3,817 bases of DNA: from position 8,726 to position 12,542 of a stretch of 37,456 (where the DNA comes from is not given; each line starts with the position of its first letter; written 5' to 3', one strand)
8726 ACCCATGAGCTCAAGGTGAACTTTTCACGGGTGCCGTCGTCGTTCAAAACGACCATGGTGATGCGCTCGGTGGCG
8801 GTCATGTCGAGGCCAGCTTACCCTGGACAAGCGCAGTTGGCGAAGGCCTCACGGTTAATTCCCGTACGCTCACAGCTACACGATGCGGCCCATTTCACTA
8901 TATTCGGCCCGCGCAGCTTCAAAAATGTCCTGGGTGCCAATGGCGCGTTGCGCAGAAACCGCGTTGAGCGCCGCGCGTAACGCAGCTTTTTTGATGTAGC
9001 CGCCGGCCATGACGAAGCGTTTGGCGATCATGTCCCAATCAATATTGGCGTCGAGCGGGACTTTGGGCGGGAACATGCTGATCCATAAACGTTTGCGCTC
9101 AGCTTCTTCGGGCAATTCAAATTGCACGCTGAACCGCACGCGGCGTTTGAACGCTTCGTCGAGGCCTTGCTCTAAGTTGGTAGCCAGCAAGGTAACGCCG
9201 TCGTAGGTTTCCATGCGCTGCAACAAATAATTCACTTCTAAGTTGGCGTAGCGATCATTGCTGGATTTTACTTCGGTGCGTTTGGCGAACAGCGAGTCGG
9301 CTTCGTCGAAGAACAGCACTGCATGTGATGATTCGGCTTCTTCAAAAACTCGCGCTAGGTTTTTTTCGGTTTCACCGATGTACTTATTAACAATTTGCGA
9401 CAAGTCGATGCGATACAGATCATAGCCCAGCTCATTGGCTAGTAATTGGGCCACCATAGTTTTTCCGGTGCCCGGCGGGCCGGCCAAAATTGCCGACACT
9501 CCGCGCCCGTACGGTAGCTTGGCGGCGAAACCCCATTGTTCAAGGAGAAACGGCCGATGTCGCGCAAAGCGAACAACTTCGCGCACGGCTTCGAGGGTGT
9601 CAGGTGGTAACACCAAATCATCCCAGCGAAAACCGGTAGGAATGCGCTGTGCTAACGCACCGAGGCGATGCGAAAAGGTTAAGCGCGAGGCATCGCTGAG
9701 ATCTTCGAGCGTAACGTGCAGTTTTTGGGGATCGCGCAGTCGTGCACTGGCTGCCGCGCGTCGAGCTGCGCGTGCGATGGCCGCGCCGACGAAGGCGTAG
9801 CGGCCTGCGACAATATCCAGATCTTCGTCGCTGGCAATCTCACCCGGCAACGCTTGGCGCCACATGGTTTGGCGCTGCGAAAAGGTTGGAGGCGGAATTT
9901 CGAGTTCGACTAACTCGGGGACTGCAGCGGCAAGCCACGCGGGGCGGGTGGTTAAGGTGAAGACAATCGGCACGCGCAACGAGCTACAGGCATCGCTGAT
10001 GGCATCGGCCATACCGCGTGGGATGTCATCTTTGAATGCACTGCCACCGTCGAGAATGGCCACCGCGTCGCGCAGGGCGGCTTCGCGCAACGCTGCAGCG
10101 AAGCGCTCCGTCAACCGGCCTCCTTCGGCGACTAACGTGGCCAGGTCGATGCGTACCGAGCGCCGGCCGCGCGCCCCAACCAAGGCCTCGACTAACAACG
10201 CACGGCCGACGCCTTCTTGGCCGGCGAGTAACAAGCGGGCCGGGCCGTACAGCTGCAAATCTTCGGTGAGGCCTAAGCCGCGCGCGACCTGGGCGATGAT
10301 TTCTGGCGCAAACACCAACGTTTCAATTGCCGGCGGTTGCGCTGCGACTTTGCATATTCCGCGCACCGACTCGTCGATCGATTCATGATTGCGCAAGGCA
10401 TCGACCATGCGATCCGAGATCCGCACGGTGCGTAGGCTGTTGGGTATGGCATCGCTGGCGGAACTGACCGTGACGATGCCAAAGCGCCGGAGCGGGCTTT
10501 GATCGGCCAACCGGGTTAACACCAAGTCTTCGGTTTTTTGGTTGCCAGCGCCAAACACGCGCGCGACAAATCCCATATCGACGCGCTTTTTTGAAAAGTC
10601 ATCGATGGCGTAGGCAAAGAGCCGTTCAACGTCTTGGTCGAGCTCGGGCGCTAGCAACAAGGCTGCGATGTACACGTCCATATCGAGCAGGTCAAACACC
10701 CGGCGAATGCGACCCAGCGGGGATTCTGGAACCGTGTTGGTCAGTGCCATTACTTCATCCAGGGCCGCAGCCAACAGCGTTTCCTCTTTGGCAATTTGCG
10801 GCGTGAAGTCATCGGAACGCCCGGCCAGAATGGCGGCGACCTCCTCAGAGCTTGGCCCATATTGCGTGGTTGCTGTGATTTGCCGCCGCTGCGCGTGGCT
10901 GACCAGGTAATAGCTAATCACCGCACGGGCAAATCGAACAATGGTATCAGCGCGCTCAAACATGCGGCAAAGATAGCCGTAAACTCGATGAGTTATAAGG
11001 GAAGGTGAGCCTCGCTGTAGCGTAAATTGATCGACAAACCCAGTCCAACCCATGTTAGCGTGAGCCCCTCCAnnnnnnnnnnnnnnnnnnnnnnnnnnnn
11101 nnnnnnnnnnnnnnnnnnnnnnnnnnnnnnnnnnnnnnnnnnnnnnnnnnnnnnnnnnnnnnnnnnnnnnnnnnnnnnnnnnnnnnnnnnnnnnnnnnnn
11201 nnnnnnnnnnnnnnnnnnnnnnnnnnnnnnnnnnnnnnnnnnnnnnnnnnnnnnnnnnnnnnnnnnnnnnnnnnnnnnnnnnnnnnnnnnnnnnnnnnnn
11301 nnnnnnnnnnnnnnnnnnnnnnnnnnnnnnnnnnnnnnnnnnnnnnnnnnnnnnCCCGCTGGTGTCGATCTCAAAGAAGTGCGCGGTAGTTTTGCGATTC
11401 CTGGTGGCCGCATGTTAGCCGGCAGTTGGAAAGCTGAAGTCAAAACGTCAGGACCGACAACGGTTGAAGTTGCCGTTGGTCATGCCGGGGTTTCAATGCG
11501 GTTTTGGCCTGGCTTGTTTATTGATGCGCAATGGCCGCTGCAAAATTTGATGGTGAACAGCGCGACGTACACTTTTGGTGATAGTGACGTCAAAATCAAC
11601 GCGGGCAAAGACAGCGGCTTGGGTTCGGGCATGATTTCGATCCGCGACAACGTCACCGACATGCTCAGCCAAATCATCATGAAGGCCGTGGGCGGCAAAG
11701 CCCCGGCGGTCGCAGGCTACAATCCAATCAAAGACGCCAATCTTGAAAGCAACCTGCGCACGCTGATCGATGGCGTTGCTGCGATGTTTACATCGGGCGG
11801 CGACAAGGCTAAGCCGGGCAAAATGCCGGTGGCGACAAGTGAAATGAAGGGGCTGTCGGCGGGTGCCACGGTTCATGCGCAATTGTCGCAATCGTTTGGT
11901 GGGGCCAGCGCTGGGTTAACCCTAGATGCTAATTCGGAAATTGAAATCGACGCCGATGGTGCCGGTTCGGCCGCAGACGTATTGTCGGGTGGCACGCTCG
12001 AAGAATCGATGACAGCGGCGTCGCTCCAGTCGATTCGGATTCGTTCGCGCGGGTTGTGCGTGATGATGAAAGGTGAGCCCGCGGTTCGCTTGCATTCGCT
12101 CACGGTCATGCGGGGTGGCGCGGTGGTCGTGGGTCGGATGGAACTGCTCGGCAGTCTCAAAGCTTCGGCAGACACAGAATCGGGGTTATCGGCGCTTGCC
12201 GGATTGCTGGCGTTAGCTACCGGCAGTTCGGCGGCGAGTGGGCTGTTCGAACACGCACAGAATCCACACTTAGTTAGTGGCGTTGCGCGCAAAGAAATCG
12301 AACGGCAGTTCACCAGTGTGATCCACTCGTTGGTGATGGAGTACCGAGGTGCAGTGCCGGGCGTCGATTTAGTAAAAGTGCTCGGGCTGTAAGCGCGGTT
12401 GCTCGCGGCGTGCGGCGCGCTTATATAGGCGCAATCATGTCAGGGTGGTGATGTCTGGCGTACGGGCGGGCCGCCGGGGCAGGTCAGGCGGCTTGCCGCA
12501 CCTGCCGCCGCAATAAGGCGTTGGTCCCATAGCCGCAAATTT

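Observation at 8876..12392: Divergent pair: a two-domain AAA+ ATPase (dead D1, live D2) and a 439-aa orphan protein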

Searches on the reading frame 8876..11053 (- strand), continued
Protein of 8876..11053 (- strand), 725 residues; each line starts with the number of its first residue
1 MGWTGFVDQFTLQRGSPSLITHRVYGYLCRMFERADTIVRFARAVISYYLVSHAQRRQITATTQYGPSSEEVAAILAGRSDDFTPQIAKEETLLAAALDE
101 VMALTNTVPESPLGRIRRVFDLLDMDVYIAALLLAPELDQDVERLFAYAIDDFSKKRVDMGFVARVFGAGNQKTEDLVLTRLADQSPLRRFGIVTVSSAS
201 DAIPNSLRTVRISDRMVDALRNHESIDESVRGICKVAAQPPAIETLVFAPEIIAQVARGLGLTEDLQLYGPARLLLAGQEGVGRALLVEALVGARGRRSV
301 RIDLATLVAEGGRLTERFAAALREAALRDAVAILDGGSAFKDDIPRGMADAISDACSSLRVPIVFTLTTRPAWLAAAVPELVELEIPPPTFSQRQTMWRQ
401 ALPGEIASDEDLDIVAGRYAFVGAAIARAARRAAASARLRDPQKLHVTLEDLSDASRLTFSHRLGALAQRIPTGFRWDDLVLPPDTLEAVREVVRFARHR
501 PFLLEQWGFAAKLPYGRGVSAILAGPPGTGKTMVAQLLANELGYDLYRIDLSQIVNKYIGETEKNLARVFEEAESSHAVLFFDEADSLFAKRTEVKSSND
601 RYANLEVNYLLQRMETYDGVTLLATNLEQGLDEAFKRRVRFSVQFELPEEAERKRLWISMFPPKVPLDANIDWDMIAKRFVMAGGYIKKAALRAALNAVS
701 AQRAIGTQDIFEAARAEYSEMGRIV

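Call 78: get_annotated_region(hit=H5, flank=12000)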
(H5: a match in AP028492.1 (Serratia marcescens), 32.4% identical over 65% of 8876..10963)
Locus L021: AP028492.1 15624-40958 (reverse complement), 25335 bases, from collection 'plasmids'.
description: Serratia marcescens E05 plasmid pE05 DNA, complete sequence
organism: Serratia marcescens (NCBI taxid 615)
taxonomy: Bacteria; Pseudomonadota; Gammaproteobacteria; Enterobacterales; Yersiniaceae; Serratia; Serratia marcescens
host: -; source: -; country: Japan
typing (MOB-suite, as given by PLSDB): conjugative; replicon IncI1,rep_cluster_1057; relaxase MOBF; mating-pair formation MPF_F
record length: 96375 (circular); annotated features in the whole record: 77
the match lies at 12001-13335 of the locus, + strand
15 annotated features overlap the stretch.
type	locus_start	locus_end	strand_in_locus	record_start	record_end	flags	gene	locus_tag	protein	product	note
CDS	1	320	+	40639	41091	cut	-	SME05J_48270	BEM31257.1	hypothetical protein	-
CDS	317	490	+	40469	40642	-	-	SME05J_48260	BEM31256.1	hypothetical protein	-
CDS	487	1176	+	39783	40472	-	-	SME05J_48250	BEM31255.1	hypothetical protein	-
CDS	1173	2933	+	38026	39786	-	-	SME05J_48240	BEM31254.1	hypothetical protein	-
CDS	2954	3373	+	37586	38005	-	-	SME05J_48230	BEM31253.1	hypothetical protein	-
CDS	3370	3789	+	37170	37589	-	-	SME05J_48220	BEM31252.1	hypothetical protein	-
CDS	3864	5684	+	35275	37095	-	-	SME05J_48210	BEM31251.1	hypothetical protein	-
CDS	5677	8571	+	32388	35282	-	-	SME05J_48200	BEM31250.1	hypothetical protein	-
CDS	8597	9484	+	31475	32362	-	-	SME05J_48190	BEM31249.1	hypothetical protein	-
CDS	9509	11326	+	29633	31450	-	-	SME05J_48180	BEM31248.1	hypothetical protein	-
CDS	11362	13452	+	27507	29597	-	-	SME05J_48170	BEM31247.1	ATPase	-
CDS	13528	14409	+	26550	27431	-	-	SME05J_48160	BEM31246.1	hypothetical protein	-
CDS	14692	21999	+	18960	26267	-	-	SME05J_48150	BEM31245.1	hypothetical protein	-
CDS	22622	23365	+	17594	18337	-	-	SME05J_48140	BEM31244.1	hypothetical protein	-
CDS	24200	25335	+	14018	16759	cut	-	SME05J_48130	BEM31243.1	hypothetical protein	-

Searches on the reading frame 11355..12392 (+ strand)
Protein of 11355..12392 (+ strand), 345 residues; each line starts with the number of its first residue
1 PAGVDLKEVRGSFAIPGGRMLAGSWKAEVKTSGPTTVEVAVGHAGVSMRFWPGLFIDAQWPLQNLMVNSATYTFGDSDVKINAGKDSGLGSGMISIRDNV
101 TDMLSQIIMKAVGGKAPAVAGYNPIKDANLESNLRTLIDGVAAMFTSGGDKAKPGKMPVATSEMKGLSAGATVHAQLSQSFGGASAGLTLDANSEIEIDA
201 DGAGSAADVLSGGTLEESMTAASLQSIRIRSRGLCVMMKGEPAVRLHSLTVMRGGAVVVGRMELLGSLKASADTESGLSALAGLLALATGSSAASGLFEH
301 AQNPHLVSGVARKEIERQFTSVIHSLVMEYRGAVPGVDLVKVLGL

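Call 47: find_homologous_proteins(query=A4, max_evalue=0.00001)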
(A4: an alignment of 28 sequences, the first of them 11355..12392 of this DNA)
Query A4 (28 sequences) (345 aa, profile of the alignment): 6 proteins with E <= 0.00001 among 8000 candidates.
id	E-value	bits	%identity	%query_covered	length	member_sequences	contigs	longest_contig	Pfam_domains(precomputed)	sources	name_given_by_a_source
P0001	5.6e-103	363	100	100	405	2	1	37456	-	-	-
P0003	9.4e-100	352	79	100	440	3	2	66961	-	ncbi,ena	-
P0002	1.9e-97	345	82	100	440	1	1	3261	-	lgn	-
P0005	2.2e-97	345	77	100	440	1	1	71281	-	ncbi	-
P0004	4.4e-94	334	78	100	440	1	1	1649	-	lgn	-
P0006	1.6e-87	312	57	100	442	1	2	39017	-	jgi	jgi:hypothetical protein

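Call 48: search_solved_structures(query=A4, max_evalue=10)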
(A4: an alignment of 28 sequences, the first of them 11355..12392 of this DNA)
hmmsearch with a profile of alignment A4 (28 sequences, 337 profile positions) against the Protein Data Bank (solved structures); distinct sequences matched with E-value up to 10: 0.

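Call 60: predict_structure(alignment_id=A4)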
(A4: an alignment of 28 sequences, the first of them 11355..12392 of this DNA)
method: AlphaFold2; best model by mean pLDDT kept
length: 345 residues; sequences in the alignment: 28
mean_pLDDT: 83.9   pTM: 0.78
mean pLDDT of the five models: 83.9, 83.2, 81.1, 79.9, 78.5
residues with pLDDT >= 90: 117; 70-90: 189; 50-70: 38; < 50: 1
segments of 3 or more residues with pLDDT < 50: none
pLDDT, mean of each block of 10 residues (from residue 1): 84 86 68 89 90 85 89 86 76 79 79 61 75 73 64 60 89 93 83 95 88 82 92 91 94 93 92 88 90 91 87 89 87 83 88
secondary structure, 60 per line:
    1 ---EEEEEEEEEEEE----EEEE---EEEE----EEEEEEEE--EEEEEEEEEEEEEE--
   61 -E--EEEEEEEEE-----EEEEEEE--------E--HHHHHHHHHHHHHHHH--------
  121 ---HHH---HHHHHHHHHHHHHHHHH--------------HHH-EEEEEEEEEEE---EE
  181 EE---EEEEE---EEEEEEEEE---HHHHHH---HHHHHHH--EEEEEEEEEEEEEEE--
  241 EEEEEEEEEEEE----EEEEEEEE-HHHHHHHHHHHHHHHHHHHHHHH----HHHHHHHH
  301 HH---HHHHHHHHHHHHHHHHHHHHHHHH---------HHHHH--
elements in order: E4-15 E20-23 E27-30 E35-42 E45-58 E65-73 E79-85 H97-112 H130-146 E165-175 E179-182 E186-190 E194-202 H206-211 H215-221 E224-238 E241-252 E257-264 H266-288 H293-302 H306-329 H339-343

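Call 64: fold_search(model_id=the predicted structure, library=pdb)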
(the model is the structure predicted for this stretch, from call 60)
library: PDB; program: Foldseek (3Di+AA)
matches with E <= 10: 809; with E <= 0.001: 0
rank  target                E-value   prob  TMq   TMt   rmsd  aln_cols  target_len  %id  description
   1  7fdy_B                1.7e-02  0.03  0.09  0.09  22.4       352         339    9  Structure of OmpF1 (released 2022-11-16)
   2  2qom_A                1.8e-02  0.05  0.09  0.11  23.5       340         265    9  The crystal structure of the E.coli EspP autotransporter Beta-domain. (released 2007-11-13)
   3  7fdy_A                2.2e-02  0.02  0.09  0.09  22.9       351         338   11  Structure of OmpF1 (released 2022-11-16)
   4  8cgm_A                2.4e-02  0.13  0.12  0.18  20.9       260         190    6  Structure of the lipoprotein transporter LolA from Porphyromonas gingivalis (released 2023-06-21)
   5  4mxt                  2.7e-02  0.12  0.12  0.18  18.6       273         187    5  Crystal structure of an Outer-membrane lipoprotein carrier protein (BACUNI_04723) from Bacteroides uniformis ATCC 8492 a (released 2013-10-16)
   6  6cw1_A                3.2e-02  0.05  0.11  0.10  23.3       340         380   10  Crystal structure of Neurexin-1 alpha ectodomain fragment, L2-L3 (released 2018-09-19)
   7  1lsh_A                3.2e-02  0.04  0.10  0.05  23.6       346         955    8  LIPID-PROTEIN INTERACTIONS IN LIPOVITELLIN (released 2002-07-31)
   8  4w4l_C                3.4e-02  0.06  0.10  0.11  19.5       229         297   11  Crystal structure of EspG5 in complex with PE25 and PPE41 from the ESX-5 type VII secretion system of M. tuberculosis (released 2014-10-01)
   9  7ff7_A                4.1e-02  0.02  0.10  0.10  21.7       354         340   10  Structure of OmpF2 (released 2022-11-16)
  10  6vj5_C                4.4e-02  0.06  0.09  0.11  19.3       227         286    9  Structure of PE25-PPE41(A124L) in complex with EspG5 chaperone from the type VII (ESX-5) secretion system (released 2021-01-27)
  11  4fms_A                4.4e-02  0.03  0.10  0.09  20.7       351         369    8  Crystal structure of Pseudomonas aeruginosa OccK2 (OpdF) in complex with glucuronate (released 2013-03-13)
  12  5xfs_C                4.9e-02  0.06  0.10  0.11  19.4       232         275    9  Crystal structure of PE8-PPE15 in complex with EspG5 from M. tuberculosis (released 2017-08-30)
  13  2f1v_A                4.9e-02  0.02  0.07  0.11  25.3       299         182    6  Outer membrane protein OmpW (released 2006-01-24)
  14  3b3q_E                5.2e-02  0.07  0.07  0.11  17.7       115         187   11  Crystal structure of a synaptic adhesion complex (released 2008-01-15)
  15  1hxt                  5.6e-02  0.02  0.09  0.09  23.0       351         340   10  OMPF PORIN MUTANT NQAAA (released 2001-06-06)
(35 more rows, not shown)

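Call 68: fold_search(model_id=the predicted structure, library=viral)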
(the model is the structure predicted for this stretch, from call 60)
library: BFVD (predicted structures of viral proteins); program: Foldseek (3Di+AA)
matches with E <= 10: 601; with E <= 0.001: 0
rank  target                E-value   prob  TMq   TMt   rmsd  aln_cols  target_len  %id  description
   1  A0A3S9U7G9            3.1e-03  0.05  0.08  0.04  28.5       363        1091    8  (no name in the UniProt tables at hand)
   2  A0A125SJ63            1.3e-02  0.04  0.09  0.09  22.0       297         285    9  (no name in the UniProt tables at hand)
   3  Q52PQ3                1.5e-02  0.03  0.07  0.03  25.6       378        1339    9  Possible phage tail protein [Xanthomonas phage Xp15]
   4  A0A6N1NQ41            3.6e-02  0.09  0.12  0.05  21.1       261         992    8  Chorein N-terminal domain-containing protein [Tupanvirus soda lake]
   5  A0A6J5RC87            3.6e-02  0.04  0.10  0.12  21.4       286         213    9  Uncharacterized protein [uncultured Caudovirales phage]
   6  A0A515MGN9            3.8e-02  0.08  0.08  0.05  14.9       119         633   13  (no name in the UniProt tables at hand)
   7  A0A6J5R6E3            3.8e-02  0.03  0.09  0.04  22.8       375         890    8  LamG domain containing protein (Fragment) [uncultured Caudovirales phage]
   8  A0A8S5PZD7            6.2e-02  0.14  0.09  0.22  12.2        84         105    7  Uncharacterized protein [Podoviridae sp. ctXSp1]
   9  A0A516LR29            6.2e-02  0.02  0.09  0.06  20.2       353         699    8  (no name in the UniProt tables at hand)
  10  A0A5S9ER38            7.5e-02  0.08  0.12  0.13  21.4       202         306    7  Uncharacterized protein [Tenacibaculum phage PTm1]
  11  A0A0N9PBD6            8.0e-02  0.01  0.08  0.04  21.4       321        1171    9  (no name in the UniProt tables at hand)
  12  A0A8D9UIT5            8.5e-02  0.06  0.11  0.11  21.1       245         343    8  P3 [Asclepias syriaca virus 2]
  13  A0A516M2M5            9.0e-02  0.07  0.09  0.07  17.1       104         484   10  (no name in the UniProt tables at hand)
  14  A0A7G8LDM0            9.0e-02  0.06  0.07  0.07  17.2       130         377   17  (no name in the UniProt tables at hand)
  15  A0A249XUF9            1.0e-01  0.03  0.10  0.06  22.2       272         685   11  Endopeptidase tail [Enterococcus phage phiSHEF2]
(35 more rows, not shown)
